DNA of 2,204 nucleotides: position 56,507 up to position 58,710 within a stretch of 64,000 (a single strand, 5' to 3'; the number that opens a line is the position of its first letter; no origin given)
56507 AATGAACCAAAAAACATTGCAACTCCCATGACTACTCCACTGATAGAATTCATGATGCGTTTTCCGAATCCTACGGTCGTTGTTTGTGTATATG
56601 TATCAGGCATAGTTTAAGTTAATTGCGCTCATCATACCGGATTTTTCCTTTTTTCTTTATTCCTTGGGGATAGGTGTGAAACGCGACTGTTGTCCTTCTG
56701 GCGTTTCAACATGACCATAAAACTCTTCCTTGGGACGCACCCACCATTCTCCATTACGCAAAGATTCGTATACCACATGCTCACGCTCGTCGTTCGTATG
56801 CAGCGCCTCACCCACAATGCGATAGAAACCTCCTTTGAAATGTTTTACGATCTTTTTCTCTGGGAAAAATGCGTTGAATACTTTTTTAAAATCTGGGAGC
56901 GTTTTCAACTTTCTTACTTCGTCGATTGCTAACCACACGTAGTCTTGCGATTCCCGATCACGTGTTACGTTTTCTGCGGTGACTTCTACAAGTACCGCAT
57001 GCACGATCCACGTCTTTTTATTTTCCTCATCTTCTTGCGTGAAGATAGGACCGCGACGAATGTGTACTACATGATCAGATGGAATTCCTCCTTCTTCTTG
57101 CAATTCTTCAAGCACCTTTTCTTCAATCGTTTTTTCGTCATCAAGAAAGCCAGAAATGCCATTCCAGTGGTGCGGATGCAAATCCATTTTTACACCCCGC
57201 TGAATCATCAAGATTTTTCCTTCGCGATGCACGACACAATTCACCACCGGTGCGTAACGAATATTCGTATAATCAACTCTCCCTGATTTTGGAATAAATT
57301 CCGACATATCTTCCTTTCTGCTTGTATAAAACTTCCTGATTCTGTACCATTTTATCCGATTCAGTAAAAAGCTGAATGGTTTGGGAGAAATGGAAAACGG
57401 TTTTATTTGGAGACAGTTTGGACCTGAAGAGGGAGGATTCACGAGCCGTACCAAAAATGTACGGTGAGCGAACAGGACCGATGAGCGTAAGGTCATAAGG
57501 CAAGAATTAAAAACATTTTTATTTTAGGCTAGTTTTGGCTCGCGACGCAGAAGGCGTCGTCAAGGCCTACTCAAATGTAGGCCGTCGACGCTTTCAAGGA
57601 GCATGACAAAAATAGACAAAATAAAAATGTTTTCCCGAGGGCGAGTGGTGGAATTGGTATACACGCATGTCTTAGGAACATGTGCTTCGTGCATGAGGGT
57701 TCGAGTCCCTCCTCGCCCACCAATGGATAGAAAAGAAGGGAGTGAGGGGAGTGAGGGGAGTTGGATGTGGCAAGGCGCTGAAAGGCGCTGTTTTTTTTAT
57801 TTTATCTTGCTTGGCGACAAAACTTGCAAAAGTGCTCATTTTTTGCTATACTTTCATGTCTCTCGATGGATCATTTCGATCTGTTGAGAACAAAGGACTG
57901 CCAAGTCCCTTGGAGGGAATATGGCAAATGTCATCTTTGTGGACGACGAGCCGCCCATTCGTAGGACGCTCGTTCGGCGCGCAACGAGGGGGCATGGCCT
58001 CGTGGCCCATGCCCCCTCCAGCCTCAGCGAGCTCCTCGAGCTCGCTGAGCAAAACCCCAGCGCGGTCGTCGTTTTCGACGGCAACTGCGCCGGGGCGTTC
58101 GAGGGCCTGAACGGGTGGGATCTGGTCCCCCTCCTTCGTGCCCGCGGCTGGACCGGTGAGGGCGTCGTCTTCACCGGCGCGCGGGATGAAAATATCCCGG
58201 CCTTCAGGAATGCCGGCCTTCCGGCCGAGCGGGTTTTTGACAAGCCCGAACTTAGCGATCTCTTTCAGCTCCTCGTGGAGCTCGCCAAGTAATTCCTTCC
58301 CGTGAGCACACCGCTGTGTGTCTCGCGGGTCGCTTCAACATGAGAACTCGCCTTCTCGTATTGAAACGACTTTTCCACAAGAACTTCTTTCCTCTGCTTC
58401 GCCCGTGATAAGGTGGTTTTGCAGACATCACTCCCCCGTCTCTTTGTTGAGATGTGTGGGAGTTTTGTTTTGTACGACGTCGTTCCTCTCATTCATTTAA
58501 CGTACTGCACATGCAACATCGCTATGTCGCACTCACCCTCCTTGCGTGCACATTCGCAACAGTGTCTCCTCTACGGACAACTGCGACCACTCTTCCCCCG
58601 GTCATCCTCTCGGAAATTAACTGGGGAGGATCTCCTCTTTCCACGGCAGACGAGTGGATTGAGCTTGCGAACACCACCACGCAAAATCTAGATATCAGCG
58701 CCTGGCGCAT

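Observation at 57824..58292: Second high-GC island: orphan CheY-like receiver gene behind a canonical low-GC promoter, just downstream of tRNA-Leu(UAG)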

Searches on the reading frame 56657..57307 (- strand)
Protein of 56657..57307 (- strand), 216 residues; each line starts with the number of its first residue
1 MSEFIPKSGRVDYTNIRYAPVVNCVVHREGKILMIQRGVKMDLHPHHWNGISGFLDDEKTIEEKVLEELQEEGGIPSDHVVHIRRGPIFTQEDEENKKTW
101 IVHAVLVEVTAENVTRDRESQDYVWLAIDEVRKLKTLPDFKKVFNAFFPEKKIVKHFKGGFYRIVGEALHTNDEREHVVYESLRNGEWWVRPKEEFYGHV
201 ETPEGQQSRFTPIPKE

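Call 27: find_related_loci(query=window:56657-57307:-, collection=genome_contigs, flank=6000)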
Query window:56657-57307:- (216 aa) in genome_contigs; peptide patterns used: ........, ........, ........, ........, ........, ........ (x = any residue, [..] = any of these).
56 stretches matched a pattern; 1 encode a relative of the query (tblastn E <= 1e-3); 1 distinct loci.
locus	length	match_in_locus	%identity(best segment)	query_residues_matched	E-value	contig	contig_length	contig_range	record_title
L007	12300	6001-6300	28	21-125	1e-5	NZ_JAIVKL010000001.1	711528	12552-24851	Metabacillus litoralis strain SaN21-6 SaN21-6_ctg001, whole genome shotgun sequence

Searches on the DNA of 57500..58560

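Call 67: search_rna_families(source=window, start=57500, end=58560, threshold=evalue, max_evalue=1)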
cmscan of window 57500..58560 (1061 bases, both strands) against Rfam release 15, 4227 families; matches with E-value up to 1: 2.
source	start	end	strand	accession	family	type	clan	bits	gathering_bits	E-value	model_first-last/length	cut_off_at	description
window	57639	57719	+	RF00005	tRNA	Gene; tRNA;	CL00001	59.4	29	4.2e-12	1-71/71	no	tRNA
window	57639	57718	+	RF01684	mascRNA-menRNA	Gene;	-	20.9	42.5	0.2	1-56/56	no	MALAT1-associated small cytoplasmic RNA/MEN beta RNA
